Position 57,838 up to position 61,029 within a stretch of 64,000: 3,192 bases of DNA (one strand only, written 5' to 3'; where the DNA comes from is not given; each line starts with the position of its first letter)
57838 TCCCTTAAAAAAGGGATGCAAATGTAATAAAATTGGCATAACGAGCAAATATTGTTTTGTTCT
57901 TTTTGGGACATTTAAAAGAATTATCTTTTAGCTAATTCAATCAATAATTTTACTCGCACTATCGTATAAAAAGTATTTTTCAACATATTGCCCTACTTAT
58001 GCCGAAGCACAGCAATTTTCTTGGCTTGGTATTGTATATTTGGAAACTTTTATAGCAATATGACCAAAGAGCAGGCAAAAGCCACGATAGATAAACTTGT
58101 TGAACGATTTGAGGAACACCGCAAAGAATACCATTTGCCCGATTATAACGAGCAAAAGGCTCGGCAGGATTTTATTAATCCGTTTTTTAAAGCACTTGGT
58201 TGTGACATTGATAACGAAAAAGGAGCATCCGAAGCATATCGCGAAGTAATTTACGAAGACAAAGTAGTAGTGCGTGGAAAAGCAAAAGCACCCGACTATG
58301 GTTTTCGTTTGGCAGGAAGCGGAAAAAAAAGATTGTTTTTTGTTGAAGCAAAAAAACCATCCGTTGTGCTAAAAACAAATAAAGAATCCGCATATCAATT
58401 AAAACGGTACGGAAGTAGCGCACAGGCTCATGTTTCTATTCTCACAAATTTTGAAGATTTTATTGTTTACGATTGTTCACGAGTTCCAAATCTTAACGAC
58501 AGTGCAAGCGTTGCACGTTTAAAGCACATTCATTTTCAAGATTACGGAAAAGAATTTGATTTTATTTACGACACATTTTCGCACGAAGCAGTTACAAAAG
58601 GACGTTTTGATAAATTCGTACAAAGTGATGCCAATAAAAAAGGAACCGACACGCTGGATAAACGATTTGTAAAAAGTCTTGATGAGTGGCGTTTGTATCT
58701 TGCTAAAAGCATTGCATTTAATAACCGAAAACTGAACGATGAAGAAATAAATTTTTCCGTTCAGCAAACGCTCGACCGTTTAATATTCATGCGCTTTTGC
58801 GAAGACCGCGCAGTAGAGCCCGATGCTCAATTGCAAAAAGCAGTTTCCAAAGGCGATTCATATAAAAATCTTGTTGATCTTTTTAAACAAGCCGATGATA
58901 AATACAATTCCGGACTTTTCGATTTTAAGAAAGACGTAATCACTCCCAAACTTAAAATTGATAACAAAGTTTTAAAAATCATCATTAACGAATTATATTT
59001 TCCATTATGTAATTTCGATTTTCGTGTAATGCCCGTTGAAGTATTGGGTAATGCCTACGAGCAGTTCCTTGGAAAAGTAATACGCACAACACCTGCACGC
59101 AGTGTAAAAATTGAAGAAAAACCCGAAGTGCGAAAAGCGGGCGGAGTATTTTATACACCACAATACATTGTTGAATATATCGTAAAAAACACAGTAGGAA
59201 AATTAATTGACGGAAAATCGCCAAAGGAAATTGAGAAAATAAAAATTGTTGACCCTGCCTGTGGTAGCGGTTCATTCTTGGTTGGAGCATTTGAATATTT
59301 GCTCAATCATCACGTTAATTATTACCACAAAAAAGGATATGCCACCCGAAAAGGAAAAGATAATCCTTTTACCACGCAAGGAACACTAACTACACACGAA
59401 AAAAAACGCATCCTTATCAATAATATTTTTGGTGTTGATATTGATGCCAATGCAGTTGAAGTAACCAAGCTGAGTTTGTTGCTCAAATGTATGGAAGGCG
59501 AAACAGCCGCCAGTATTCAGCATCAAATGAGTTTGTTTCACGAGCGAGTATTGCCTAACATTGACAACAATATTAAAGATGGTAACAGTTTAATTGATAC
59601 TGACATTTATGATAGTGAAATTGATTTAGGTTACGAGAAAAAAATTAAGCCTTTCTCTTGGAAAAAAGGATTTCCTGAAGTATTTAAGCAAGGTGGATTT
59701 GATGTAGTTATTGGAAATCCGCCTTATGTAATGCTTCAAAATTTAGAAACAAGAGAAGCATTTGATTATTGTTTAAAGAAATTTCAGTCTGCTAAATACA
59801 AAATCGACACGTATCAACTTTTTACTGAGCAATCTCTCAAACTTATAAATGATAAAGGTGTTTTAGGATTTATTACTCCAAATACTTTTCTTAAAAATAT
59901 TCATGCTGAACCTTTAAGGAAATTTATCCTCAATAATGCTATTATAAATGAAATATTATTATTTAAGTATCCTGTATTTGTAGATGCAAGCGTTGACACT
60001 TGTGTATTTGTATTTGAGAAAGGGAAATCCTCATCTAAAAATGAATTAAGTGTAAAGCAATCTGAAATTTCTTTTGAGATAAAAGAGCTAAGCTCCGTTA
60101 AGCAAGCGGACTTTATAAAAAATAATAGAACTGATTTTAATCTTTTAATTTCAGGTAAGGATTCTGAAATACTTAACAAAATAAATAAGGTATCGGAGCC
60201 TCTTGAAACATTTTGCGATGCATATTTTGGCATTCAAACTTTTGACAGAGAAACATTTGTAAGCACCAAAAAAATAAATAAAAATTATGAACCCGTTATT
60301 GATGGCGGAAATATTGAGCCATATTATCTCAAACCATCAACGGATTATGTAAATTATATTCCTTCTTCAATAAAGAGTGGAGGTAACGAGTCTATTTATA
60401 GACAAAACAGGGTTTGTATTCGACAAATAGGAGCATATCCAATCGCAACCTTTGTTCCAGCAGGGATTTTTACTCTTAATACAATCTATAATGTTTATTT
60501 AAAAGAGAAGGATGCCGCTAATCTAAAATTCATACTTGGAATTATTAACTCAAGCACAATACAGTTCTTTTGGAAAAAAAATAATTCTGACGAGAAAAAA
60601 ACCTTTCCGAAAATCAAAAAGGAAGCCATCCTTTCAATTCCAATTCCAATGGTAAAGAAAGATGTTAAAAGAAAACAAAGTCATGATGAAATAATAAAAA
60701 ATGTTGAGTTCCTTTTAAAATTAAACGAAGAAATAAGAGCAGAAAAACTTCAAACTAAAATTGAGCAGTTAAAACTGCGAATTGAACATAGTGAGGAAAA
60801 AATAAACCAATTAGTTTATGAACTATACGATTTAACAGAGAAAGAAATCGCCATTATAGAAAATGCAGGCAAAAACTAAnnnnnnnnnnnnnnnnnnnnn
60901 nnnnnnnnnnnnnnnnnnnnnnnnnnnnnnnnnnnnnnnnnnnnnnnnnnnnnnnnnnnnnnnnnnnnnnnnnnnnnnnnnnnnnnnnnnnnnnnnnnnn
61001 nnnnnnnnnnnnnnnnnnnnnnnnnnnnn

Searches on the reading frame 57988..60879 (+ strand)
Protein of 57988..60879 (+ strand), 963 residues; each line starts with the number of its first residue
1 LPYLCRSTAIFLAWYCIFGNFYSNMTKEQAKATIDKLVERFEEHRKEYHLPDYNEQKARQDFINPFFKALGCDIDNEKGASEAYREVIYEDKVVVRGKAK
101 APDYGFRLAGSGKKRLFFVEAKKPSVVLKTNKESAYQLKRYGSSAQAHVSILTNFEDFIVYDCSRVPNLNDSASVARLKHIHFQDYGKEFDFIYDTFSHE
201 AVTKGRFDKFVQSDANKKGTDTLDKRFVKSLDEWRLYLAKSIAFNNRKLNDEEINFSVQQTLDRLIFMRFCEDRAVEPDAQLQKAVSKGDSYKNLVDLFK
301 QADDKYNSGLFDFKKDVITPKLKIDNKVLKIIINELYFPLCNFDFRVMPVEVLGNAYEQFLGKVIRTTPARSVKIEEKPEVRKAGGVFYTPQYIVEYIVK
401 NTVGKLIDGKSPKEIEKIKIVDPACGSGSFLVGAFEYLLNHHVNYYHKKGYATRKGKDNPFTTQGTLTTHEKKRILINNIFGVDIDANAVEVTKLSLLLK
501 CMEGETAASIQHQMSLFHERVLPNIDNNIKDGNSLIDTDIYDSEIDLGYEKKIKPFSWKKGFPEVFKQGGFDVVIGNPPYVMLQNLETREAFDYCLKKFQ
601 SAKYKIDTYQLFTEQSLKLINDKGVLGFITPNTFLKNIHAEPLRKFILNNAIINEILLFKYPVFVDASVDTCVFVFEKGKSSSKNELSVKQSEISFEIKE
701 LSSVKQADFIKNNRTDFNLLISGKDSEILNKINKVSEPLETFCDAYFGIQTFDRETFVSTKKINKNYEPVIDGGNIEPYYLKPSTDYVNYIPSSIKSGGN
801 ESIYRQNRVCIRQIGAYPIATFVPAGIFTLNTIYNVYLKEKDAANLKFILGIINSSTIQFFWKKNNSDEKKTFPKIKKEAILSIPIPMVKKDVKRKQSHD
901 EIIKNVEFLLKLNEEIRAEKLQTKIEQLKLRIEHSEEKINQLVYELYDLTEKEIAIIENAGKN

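Call 3: search_protein_families(library=pfam, proteins=[window:57988-60879:+], max_evalue=0.1)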
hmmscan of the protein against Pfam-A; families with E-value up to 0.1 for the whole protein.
window:57988-60879:+ (963 aa): 8 families
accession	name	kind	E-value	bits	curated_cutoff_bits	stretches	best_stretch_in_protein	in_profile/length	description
PF07669.17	Eco57I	-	1.6e-44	152.5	25.3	1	478-664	1-171/171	Eco57I restriction-modification methylase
PF12950.13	TaqI_C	-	1.4e-23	83.8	26.5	1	769-886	2-118/118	TaqI-like C-terminal specificity domain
PF02384.22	N6_Mtase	-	6.4e-22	78.7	20.4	1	352-694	5-248/311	N-6 DNA Methylase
PF20473.4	MmeI_Mtase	-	6.9e-16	58.6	27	1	413-650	16-218/259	MmeI, DNA-methyltransferase domain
PF04313.20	HSDR_N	-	2.2e-05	24.8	25.1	1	88-165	119-194/198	Type I restriction enzyme R protein N terminus (HSDR_N)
PF01170.24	UPF0020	-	3.6e-05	24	22.3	1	419-505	31-104/197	RMKL-like, methyltransferase domain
PF13588.12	HSDR_N_2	-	0.00057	20.4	25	1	112-164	47-97/110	Type I restriction enzyme R protein N terminus (HSDR_N)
PF20464.3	MmeI_N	-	0.0018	19.1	27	1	53-192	16-143/181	MmeI, N-terminal domain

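Call 4: search_protein_families(library=padloc, proteins=[window:57988-60879:+], max_evalue=0.1)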
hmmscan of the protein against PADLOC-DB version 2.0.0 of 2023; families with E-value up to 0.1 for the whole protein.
window:57988-60879:+ (963 aa): 72 families (the best 25 are shown)
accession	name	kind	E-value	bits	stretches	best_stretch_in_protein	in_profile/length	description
PDLC03604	REase_MTase_IIG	-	1e-196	654.1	2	29-760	5-731/1011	Type IIG restriction enzyme-methyltransferase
PDLC03612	REase_MTase_IIG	-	5.2e-49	165.3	4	550-762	782-1002/1247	Type IIG restriction enzyme-methyltransferase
PDLC03609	REase_MTase_IIG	-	3.3e-45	152.3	3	416-784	435-785/1066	Type IIG restriction enzyme-methyltransferase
PDLC03629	REase_MTase_IIG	-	1.6e-43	146.7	1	348-733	343-742/1182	Type IIG restriction enzyme-methyltransferase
PDLC03348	MTase_II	-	1.2e-40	137.8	2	564-927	340-692/727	Type II methyltransferase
PDLC02643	DrmMI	-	4e-36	122.3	2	549-698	846-998/1347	DrmMI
PDLC03596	REase_MTase_IIG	-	6.1e-34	115.2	3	517-758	659-901/1148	Type IIG restriction enzyme-methyltransferase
PDLC02521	PglX|PglXI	-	1.2e-28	97.6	3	570-759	481-678/1174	PglX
PDLC03601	REase_MTase_IIG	-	1.6e-27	93.7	2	565-683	668-785/1110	Type IIG restriction enzyme-methyltransferase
PDLC03250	MTase_II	-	1.5e-26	91.4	2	313-751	112-527/775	Type II methyltransferase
PDLC03335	MTase_II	-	3.6e-26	90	2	559-735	183-362/607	Type II methyltransferase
PDLC03600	REase_MTase_IIG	-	4.4e-25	85.8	3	571-758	497-691/1205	Type IIG restriction enzyme-methyltransferase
PDLC02638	DrmMI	-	4.8e-25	85.9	2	381-504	550-698/935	DrmMI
PDLC02527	PglX|PglXI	-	1e-24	84.4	2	415-501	301-391/1332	PglX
PDLC02529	PglX|PglXI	-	2e-24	83.4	1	380-637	194-427/1189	PglX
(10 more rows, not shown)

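Call 5: search_protein_families(library=ncbifam, proteins=[window:57988-60879:+], max_evalue=0.1)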
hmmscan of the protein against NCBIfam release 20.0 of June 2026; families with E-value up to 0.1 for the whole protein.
window:57988-60879:+ (963 aa): 8 families
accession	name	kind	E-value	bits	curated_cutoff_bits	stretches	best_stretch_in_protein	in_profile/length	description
NF033452.1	BREX_1_MTaseX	exception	4.8e-38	130.7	500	3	413-505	310-383/1210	BREX-1 system adenine-specific DNA-methyltransferase PglX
TIGR02987.1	met_A_Alw26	exception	1.3e-33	116.6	353.5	1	383-933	1-503/523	Alw26I/Eco31I/Esp3I family type II restriction adenine-specific DNA-methyltransferase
NF033455.1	BREX_6_MTaseX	exception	1.2e-21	76.1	900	2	397-510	309-409/1319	BREX-6 system adenine-specific DNA-methyltransferase PglX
NF033451.1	BREX_2_MTaseX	equivalog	6.5e-21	73.8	400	1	381-640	191-431/1185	BREX-2 system adenine-specific DNA-methyltransferase PglX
NF047738.1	antiphage_MADS2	equivalog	3.8e-20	71.7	720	1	295-655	246-540/654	methylation-associated defense system DNA methyltransferase MAD2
NF033454.1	BREX_5_MTaseX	exception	8.8e-13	46.7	900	2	416-502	301-369/1404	BREX-5 system adenine-specific DNA-methyltransferase PglX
NF008748.0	PRK11783.1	equivalog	0.004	15.4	466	1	416-494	192-275/704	bifunctional 23S rRNA (guanine(2069)-N(7))-methyltransferase RlmK/23S rRNA (guanine(2445)-N(2))-methyltransferase RlmL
TIGR03534.1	RF_mod_PrmC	equivalog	0.011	15.2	199.1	0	566-588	152-174/253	peptide chain release factor N(5)-glutamine methyltransferase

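Call 45: find_homologous_proteins(query=window:58060-60876:+, max_evalue=1e-50)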
Query window:58060-60876:+ (939 aa): 8000 proteins with E <= 1e-50 among 8000 candidates; the best 120 are listed.
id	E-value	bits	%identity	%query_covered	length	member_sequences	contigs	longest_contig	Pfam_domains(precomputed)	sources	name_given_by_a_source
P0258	0.0e+0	2110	100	100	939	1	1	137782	PF02384.23,PF07669.18,PF12950.14,PF20473.5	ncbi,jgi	jgi:type I restriction-modification system DNA methylase subunit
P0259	0.0e+0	1871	88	100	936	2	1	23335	PF04313.21,PF02384.23,PF07669.18,PF12950.14,PF20473.5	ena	-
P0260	0.0e+0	1776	83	100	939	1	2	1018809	PF04313.21,PF02384.23,PF07669.18,PF12950.14,PF01170.25,PF20473.5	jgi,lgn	jgi:predicted type IV restriction endonuclease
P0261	0.0e+0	1668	77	100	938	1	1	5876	PF04313.21,PF02384.23,PF07669.18,PF12950.14,PF01170.25,PF20473.5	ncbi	-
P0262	0.0e+0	1638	76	100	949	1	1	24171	PF04313.21,PF02384.23,PF07669.18,PF12950.14,PF20473.5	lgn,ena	-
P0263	0.0e+0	1549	73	100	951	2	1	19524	PF04313.21,PF02384.23,PF07669.18,PF12950.14,PF20473.5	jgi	jgi:type I restriction-modification system DNA methylase subunit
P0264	0.0e+0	1538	72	100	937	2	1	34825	PF04313.21,PF02384.23,PF07669.18,PF12950.14,PF01170.25,PF20473.5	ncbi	-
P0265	0.0e+0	1508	75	95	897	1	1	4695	PF04313.21,PF02384.23,PF07669.18,PF12950.14,PF20473.5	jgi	jgi:type I restriction-modification system DNA methylase subunit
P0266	0.0e+0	1506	75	95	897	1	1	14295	PF04313.21,PF02384.23,PF07669.18,PF12950.14,PF20473.5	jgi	jgi:type I restriction-modification system DNA methylase subunit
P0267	0.0e+0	1464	69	100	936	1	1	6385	PF04313.21,PF02384.23,PF07669.18,PF12950.14,PF01170.25,PF20473.5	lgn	-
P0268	0.0e+0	1432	68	100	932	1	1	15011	PF04313.21,PF02384.23,PF07669.18,PF12950.14,PF01170.25,PF20473.5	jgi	jgi:type I restriction-modification system DNA methylase subunit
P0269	0.0e+0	1415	72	100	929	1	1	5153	PF04313.21,PF02384.23,PF07669.18,PF12950.14,PF20473.5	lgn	-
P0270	0.0e+0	1406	67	100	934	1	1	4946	PF04313.21,PF02384.23,PF07669.18,PF12950.14,PF20473.5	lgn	-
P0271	0.0e+0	1400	66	99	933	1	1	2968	PF04313.21,PF02384.23,PF07669.18,PF12950.14,PF01170.25,PF20473.5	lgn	-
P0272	0.0e+0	1394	65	99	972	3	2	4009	PF04313.21,PF02384.23,PF07669.18,PF12950.14,PF20473.5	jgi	jgi:predicted type IV restriction endonuclease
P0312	0.0e+0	1341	64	99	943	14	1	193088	PF04313.21,PF02384.23,PF07669.18,PF12950.14,PF20473.5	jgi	jgi:type I restriction-modification system DNA methylase subunit/predicted type IV restriction endon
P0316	0.0e+0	1335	63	100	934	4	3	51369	PF04313.21,PF02384.23,PF07669.18,PF12950.14,PF01170.25,PF20473.5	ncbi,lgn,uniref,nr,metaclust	ncbi:Eco57I restriction-modification methylase domain-containing protein [Marinilabilia salmonicolor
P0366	0.0e+0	1257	60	99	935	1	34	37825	PF04313.21,PF02384.23,PF07669.18,PF12950.14,PF20473.5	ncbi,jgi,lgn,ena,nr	ncbi:MAG: Type IIS restriction enzyme Eco57I [Firmicutes bacterium ADurb.Bin080]|jgi:type I restrict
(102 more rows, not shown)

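Call 46: find_encoding_contigs(protein=P0260, flank=4000, max_places=2)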
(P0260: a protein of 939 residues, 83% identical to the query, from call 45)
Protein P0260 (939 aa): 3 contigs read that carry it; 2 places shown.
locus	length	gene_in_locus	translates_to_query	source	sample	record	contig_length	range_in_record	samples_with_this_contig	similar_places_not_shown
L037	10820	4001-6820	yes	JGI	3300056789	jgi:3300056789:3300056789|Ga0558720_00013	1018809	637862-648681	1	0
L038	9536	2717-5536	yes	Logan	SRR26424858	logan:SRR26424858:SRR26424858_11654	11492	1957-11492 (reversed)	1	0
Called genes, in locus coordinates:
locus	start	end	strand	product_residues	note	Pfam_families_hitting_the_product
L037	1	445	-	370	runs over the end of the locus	PF21088:MS_channel_1st (weak), PF00924:MS_channel_2nd, PF21082:MS_channel_3rd (faint)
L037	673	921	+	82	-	-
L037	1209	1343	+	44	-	-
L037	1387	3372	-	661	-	PF01807:Zn_ribbon_DnaG, PF08275:DNAG_N, PF01751:Toprim, PF13155:Toprim_2, PF13662:Toprim_4, PF10410:DnaB_bind (faint), PF28534:DUF8430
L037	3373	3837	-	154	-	PF07661:MORN_2 (faint)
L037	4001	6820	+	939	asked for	PF04313:HSDR_N (faint), PF02384:N6_Mtase, PF20473:MmeI_Mtase, PF01170:UPF0020 (faint), PF07669:Eco57I, PF12950:TaqI_C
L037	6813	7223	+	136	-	-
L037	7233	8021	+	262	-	-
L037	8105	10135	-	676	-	PF17391:Urocanase_N, PF01175:Urocanase, PF17392:Urocanase_C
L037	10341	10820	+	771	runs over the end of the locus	PF13620:CarboxypepD_reg, PF13715:CarbopepD_reg_2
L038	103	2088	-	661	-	PF01807:Zn_ribbon_DnaG, PF08275:DNAG_N, PF01751:Toprim, PF13155:Toprim_2, PF13662:Toprim_4, PF10410:DnaB_bind (faint), PF28534:DUF8430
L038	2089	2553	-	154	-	PF07661:MORN_2 (faint)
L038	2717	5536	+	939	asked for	PF04313:HSDR_N (faint), PF02384:N6_Mtase, PF20473:MmeI_Mtase, PF01170:UPF0020 (faint), PF07669:Eco57I, PF12950:TaqI_C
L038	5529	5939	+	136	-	-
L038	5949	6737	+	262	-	-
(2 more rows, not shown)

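Call 47: find_encoding_contigs(protein=P0316, flank=4000, max_places=2)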
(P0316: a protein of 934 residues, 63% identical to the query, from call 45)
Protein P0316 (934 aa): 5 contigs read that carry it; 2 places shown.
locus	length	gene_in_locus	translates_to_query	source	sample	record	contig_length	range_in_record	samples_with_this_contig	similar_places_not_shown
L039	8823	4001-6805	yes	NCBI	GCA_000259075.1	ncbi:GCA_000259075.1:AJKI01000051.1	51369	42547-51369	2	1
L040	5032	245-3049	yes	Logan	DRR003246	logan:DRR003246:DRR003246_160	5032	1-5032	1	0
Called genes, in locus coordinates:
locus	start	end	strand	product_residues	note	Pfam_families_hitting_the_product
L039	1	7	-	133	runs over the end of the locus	-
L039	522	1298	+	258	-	-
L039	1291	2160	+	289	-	-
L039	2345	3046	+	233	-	-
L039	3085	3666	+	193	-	-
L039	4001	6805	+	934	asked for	PF04313:HSDR_N (faint), PF02384:N6_Mtase, PF01170:UPF0020 (faint), PF20473:MmeI_Mtase, PF07669:Eco57I, PF12950:TaqI_C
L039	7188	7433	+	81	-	-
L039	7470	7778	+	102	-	PF12844:HTH_19, PF01381:HTH_3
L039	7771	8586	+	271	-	PF00078:RVT_1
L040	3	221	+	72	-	?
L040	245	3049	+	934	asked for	PF04313:HSDR_N (faint), PF02384:N6_Mtase, PF01170:UPF0020 (faint), PF20473:MmeI_Mtase, PF07669:Eco57I, PF12950:TaqI_C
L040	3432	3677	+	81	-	-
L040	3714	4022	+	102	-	PF12844:HTH_19, PF01381:HTH_3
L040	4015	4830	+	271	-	PF00078:RVT_1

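Call 48: find_encoding_contigs(protein=P0366, flank=4000, max_places=2)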
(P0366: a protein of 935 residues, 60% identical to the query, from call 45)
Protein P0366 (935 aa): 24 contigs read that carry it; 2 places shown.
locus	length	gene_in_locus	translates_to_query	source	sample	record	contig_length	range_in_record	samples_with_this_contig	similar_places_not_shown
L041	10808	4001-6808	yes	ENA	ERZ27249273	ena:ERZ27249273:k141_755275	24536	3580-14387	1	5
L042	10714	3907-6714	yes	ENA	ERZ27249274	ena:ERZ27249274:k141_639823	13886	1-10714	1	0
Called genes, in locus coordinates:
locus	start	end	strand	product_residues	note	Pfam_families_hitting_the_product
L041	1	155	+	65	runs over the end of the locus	-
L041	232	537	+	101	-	PF07666:MpPF26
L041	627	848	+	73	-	PF10825:DUF2752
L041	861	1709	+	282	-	-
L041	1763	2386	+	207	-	-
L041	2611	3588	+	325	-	-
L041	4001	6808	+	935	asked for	PF04313:HSDR_N (faint), PF02384:N6_Mtase, PF20473:MmeI_Mtase, PF07669:Eco57I, PF12950:TaqI_C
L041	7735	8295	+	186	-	-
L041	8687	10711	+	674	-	PF04932:Wzy_C, PF00515:TPR_1 (faint)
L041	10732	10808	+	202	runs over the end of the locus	-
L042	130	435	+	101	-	PF07666:MpPF26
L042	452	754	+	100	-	PF10825:DUF2752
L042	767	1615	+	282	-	-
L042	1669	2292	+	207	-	-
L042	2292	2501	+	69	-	-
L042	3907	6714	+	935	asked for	PF04313:HSDR_N (faint), PF02384:N6_Mtase, PF20473:MmeI_Mtase, PF07669:Eco57I, PF12950:TaqI_C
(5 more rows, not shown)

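Call 49: find_encoding_contigs(protein=P0312, flank=4000, max_places=2)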
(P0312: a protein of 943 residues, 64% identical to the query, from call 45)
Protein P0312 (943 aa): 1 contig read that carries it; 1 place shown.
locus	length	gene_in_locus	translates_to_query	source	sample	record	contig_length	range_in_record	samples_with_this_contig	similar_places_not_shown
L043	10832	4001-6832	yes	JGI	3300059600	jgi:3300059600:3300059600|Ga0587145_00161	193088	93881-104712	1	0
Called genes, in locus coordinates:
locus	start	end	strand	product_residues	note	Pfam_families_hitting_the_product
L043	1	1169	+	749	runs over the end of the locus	PF00512:HisKA (weak), PF02518:HATPase_c, PF14501:HATPase_c_5 (weak)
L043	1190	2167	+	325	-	PF00072:Response_reg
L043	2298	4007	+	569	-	PF13374:TPR_10 (faint), PF13424:TPR_12, PF00515:TPR_1, PF07719:TPR_2 (weak), PF13176:TPR_7 (weak), PF13181:TPR_8 (weak), PF13424:TPR_12, PF00211:Guanylate_cyc, +6 more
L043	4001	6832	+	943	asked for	PF04313:HSDR_N (weak), PF02384:N6_Mtase, PF20473:MmeI_Mtase, PF07669:Eco57I, PF12950:TaqI_C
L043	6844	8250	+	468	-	PF03739:LptF_LptG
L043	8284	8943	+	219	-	-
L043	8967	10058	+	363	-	PF07143:AttH, PF17186:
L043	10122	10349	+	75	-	-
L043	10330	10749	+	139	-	PF13470:PIN_3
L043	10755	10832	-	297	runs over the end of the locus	PF00850:Hist_deacetyl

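Call 60: search_protein_families(library=pfam, proteins=[L037:7233-8021:+], max_evalue=0.01)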
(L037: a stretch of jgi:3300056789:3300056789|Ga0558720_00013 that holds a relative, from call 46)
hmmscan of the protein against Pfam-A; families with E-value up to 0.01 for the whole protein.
L037:7233-8021:+ (262 aa): 0 families

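Call 85: search_solved_structures(query=window:58060-60876:+, max_evalue=0.001)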
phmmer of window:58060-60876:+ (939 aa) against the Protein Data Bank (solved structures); distinct sequences matched with E-value up to 0.001: 10.
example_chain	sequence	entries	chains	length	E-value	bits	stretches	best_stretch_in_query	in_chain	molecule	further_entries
8cxz_A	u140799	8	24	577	6.7e-20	73.8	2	546-737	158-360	Site-specific DNA-methyltransferase (adenine-specific)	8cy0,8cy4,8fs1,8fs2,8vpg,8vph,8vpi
7lni_A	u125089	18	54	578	6.7e-20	73.8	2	546-737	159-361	Site-specific DNA-methyltransferase (adenine-specific)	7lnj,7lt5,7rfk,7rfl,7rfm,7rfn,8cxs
7qw5_A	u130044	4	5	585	3.4e-14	55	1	547-697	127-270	Modification methylase BseCI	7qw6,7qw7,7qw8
8c45_A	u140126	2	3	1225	3e-09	38.6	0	390-479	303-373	site-specific DNA-methyltransferase (adenine-specific)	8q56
8zek_A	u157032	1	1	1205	2.1e-08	35.8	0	390-478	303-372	site-specific DNA-methyltransferase (adenine-specific)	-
9ewz_C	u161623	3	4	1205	2.1e-08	35.8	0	390-478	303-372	Adenine-specific methyltransferase BrxX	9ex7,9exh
1g38_A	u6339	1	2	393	3.2e-05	25.3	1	546-657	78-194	MODIFICATION METHYLASE TAQI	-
1aqi_A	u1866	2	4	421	3.7e-05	25.1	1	546-657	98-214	ADENINE-N6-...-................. TAQI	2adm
1aqj_A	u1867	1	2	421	3.7e-05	25.1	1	546-657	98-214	ADENINE-N6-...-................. TAQI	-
2ibs_A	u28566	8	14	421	3.7e-05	25.1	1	546-657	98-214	Modification methylase TaqI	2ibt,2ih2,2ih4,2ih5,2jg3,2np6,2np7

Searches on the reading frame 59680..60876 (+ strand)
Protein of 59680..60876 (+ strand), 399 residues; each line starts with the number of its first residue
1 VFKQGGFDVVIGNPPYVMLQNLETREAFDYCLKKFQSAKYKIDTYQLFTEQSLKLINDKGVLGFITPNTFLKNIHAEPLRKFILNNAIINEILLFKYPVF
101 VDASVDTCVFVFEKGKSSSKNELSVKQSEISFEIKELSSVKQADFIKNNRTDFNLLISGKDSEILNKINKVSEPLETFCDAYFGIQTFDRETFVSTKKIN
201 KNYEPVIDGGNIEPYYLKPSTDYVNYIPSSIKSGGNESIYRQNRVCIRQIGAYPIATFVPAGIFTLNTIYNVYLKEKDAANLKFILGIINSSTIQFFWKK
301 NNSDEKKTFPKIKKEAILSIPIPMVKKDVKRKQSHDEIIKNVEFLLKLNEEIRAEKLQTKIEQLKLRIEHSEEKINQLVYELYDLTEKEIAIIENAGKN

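Call 43: find_related_loci(query=window:59680-60876:+, collection=metagenome_contigs, flank=4000)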
Query window:59680-60876:+ (399 aa) in metagenome_contigs; peptide patterns used: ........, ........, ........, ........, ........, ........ (x = any residue, [..] = any of these).
267 stretches matched a pattern; 2 encode a relative of the query (tblastn E <= 1e-3); 2 distinct loci.
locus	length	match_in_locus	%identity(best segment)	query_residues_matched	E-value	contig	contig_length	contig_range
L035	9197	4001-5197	39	1-396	9e-76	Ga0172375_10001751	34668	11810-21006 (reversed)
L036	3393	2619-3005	37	264-394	7e-19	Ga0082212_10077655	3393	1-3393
